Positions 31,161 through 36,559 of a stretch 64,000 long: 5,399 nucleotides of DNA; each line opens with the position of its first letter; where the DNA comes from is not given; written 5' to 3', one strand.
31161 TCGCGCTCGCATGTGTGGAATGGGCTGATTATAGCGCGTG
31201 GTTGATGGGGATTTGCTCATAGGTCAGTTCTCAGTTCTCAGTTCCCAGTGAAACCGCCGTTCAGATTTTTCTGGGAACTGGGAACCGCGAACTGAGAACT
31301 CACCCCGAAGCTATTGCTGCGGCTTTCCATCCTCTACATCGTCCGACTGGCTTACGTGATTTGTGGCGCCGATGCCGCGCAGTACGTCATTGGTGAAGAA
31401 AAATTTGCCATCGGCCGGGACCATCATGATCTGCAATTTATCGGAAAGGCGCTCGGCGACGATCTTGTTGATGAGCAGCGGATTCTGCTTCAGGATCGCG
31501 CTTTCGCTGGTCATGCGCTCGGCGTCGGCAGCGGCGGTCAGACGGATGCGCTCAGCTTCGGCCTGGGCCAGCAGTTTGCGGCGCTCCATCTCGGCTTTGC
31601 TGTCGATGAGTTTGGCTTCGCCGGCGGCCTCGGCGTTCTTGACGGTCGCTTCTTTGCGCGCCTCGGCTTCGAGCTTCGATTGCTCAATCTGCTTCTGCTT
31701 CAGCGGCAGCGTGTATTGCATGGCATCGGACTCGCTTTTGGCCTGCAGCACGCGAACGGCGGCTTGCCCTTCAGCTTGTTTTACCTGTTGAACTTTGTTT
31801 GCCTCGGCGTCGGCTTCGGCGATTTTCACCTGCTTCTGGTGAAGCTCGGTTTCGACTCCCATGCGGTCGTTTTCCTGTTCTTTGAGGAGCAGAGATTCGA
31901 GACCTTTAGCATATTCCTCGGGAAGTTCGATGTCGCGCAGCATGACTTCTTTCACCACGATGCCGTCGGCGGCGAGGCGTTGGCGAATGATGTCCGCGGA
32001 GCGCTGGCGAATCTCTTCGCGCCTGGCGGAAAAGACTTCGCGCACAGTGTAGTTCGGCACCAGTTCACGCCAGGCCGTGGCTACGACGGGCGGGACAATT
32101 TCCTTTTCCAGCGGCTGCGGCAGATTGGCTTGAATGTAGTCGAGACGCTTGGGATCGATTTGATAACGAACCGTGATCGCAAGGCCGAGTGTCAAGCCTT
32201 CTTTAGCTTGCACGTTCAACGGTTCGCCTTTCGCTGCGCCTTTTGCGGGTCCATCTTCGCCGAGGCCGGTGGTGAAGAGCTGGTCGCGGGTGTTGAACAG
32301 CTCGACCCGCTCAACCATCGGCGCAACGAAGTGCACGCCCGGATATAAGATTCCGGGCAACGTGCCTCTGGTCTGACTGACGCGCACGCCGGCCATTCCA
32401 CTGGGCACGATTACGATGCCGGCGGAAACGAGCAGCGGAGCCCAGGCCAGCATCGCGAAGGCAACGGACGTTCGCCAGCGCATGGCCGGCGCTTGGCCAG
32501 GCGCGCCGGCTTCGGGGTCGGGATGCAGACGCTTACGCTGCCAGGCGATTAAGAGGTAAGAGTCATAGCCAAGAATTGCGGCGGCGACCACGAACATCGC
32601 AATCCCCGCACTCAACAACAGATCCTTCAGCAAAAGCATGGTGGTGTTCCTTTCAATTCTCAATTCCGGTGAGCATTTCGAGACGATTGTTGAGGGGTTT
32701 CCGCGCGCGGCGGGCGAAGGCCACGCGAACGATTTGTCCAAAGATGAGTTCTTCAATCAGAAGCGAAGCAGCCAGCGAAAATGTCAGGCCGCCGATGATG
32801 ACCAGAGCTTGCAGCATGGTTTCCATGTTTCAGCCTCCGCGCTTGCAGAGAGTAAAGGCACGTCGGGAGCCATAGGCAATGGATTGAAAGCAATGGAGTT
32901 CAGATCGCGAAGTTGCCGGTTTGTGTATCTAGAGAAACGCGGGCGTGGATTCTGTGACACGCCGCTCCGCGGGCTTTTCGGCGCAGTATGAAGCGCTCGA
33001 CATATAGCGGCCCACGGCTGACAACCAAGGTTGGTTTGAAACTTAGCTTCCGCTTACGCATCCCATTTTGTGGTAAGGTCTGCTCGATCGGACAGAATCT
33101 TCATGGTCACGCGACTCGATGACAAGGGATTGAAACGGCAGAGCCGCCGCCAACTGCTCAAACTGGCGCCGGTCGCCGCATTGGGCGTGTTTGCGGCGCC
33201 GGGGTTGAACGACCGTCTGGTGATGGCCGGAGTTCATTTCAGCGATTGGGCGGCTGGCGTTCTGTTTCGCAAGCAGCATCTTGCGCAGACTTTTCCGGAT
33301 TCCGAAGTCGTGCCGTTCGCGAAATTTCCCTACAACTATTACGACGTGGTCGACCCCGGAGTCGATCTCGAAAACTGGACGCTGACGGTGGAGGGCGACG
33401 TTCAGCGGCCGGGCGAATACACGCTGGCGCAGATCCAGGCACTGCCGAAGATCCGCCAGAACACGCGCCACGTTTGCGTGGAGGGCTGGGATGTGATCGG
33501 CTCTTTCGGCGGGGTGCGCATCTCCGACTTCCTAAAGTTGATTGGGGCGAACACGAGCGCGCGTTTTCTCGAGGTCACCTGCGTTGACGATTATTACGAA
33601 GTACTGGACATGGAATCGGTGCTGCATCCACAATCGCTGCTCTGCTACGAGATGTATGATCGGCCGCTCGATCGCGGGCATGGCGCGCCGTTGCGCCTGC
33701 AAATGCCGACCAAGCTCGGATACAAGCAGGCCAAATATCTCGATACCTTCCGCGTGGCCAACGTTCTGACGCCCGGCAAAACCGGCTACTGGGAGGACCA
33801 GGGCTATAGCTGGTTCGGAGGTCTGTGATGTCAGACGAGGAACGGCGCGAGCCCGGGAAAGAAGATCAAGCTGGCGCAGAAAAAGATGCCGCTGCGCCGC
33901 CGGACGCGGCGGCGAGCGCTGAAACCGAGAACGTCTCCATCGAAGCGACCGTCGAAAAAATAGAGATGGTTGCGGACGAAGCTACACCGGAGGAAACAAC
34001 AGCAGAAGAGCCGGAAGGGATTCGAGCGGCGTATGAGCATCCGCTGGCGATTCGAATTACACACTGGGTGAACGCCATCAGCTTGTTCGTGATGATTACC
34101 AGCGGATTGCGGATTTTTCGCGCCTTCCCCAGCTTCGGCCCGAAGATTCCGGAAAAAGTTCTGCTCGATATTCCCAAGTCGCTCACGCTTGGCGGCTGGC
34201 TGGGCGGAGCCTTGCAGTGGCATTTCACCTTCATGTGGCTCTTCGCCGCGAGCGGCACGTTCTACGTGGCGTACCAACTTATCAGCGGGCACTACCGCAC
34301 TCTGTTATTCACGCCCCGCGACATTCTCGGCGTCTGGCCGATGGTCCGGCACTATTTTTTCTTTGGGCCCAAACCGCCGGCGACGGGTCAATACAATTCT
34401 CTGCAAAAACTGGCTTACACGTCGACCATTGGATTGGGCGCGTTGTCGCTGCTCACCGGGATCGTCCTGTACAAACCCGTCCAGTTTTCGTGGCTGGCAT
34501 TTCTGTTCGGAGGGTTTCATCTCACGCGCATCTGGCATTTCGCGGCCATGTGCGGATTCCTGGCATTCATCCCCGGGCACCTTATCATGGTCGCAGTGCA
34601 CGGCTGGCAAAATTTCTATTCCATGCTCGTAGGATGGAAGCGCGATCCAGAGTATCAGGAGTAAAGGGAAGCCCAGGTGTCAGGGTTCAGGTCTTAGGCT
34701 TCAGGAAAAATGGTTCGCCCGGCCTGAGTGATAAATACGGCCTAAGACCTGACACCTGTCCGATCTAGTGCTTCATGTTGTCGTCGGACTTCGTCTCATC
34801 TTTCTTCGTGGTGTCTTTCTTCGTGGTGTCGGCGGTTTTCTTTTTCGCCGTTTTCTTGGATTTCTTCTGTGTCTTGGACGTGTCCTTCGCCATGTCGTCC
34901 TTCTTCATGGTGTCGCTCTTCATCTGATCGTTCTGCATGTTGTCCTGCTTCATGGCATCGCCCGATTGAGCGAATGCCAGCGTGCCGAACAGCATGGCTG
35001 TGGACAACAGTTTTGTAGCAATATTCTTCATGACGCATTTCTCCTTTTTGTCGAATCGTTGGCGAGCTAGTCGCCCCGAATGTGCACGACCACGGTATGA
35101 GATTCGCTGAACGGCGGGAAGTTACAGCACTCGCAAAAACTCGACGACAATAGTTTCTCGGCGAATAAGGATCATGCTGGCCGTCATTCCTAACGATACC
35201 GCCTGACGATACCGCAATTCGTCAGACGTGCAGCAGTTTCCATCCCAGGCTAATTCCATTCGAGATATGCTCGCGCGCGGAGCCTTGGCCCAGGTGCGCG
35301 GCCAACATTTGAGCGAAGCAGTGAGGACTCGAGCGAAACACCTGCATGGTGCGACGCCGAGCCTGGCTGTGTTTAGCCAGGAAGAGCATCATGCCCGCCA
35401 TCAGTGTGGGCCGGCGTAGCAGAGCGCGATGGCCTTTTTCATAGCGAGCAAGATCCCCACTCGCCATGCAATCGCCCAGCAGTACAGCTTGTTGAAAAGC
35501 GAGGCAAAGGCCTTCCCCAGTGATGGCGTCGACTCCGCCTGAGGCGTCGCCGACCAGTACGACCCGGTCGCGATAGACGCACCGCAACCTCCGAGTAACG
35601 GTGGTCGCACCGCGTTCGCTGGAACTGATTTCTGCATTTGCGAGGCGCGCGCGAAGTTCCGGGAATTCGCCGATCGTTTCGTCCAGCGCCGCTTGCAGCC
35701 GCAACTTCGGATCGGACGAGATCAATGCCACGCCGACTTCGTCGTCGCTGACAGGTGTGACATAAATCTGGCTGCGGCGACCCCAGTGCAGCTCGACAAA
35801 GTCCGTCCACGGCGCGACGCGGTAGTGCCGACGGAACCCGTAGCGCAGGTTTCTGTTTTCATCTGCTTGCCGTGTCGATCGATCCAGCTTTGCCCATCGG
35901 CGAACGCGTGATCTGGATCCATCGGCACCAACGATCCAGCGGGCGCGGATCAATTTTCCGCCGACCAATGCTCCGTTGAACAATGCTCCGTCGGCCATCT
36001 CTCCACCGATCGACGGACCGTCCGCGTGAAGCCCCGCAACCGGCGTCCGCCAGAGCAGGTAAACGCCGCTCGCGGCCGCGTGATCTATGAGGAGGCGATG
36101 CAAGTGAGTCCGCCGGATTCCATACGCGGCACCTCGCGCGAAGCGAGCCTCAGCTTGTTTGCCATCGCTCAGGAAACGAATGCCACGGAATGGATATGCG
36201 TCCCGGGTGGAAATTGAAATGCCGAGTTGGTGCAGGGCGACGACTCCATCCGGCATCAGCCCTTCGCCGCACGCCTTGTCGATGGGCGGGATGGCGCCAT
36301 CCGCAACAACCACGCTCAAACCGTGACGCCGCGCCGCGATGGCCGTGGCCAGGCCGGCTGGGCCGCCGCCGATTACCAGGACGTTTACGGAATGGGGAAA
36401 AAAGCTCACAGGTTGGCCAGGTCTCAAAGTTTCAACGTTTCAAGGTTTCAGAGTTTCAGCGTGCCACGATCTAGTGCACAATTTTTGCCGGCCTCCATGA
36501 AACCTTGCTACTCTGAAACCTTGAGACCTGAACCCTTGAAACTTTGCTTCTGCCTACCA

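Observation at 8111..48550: Family of intergenic hairpins whose arms are tandem 7-8-nt arrays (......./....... plus locus-specific units), oriented relative to the downstream start codon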

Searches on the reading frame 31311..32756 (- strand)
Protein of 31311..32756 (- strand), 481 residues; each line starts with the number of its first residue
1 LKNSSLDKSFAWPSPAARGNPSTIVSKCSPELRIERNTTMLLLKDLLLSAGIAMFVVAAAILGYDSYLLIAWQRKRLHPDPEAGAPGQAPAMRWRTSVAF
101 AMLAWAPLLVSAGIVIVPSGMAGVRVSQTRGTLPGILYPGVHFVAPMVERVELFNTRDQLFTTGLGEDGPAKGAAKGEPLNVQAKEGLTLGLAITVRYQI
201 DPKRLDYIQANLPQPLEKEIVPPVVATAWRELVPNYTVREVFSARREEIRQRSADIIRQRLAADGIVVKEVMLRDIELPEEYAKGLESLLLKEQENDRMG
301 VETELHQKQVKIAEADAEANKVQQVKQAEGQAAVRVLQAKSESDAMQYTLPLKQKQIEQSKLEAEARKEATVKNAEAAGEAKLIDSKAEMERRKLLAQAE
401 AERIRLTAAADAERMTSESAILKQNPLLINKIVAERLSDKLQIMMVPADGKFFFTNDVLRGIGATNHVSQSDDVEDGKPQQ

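Call 22: search_protein_families(library=pfam, proteins=[window:31311-32756:-])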
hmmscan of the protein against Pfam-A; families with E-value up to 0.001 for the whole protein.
window:31311-32756:- (481 aa): 1 family
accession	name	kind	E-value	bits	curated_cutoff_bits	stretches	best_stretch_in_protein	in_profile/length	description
PF01145.31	Band_7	-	2.5e-30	106.3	23.6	1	116-318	2-175/176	SPFH domain / Band 7 family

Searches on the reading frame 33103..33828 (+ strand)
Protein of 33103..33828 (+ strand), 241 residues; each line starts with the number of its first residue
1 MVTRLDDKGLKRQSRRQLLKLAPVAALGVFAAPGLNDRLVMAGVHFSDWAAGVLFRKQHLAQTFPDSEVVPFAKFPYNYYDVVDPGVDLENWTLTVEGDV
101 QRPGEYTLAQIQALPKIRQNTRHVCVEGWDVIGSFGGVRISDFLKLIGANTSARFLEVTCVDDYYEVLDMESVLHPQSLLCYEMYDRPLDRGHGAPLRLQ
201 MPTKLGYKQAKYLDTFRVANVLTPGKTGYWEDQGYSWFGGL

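Call 97: search_protein_families(library=pfam, proteins=[window:33103-33828:+], max_evalue=0.00001)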
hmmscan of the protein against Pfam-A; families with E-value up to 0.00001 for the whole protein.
window:33103-33828:+ (241 aa): 1 family
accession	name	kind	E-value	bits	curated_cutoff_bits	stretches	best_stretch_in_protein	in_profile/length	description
PF00174.25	Oxidored_molyb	-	6.8e-28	97.8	24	1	85-220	5-162/169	Oxidoreductase molybdopterin binding domain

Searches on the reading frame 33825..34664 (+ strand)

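Call 25: search_protein_families(library=pfam, proteins=[window:33825-34664:+])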
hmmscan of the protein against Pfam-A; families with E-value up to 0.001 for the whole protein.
window:33825-34664:+ (279 aa): 1 family
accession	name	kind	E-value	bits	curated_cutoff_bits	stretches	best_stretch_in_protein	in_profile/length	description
PF01292.26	Ni_hydr_CYTB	-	1.2e-23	84.2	30.1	1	72-268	2-177/179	Prokaryotic cytochrome b561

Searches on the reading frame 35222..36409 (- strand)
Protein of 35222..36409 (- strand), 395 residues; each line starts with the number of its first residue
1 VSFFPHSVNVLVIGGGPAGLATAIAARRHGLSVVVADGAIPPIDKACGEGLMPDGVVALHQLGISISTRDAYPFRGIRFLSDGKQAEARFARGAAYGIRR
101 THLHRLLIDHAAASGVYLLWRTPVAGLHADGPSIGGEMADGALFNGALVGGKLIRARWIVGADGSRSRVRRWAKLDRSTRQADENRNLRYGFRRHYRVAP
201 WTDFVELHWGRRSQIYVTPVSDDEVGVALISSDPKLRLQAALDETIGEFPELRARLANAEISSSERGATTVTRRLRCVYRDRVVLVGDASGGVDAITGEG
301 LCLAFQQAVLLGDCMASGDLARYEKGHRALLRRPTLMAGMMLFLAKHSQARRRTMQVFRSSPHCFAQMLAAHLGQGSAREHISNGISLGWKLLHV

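Call 22: search_protein_families(library=pfam, proteins=[window:35222-36409:-])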
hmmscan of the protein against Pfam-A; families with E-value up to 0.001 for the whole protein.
window:35222-36409:- (395 aa): 8 families
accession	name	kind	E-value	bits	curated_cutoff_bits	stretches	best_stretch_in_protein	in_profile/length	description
PF01494.25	FAD_binding_3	-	2e-22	80.4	22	1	8-316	2-319/349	FAD binding domain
PF04820.20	Trp_halogenase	-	4.5e-06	26.2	21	0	9-91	1-93/458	Tryptophan halogenase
PF01266.30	DAO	-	1.6e-05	25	27.9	1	10-39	2-31/353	FAD dependent oxidoreductase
PF07992.20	Pyr_redox_2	-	2.3e-05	24.4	26.1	1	9-37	2-30/291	Pyridine nucleotide-disulphide oxidoreductase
PF00890.30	FAD_binding_2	-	6.2e-05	22.8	20.4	1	10-38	2-30/414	FAD binding domain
PF03486.20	HI0933_like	-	0.00017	21.5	50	1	9-39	2-32/244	HI0933-like protein Rossmann domain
PF12831.13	FAD_oxidored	-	0.00027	20.8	27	1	10-35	2-27/416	FAD dependent oxidoreductase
PF13738.12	Pyr_redox_3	-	0.00091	19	30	0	11-35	1-26/305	Pyridine nucleotide-disulphide oxidoreductase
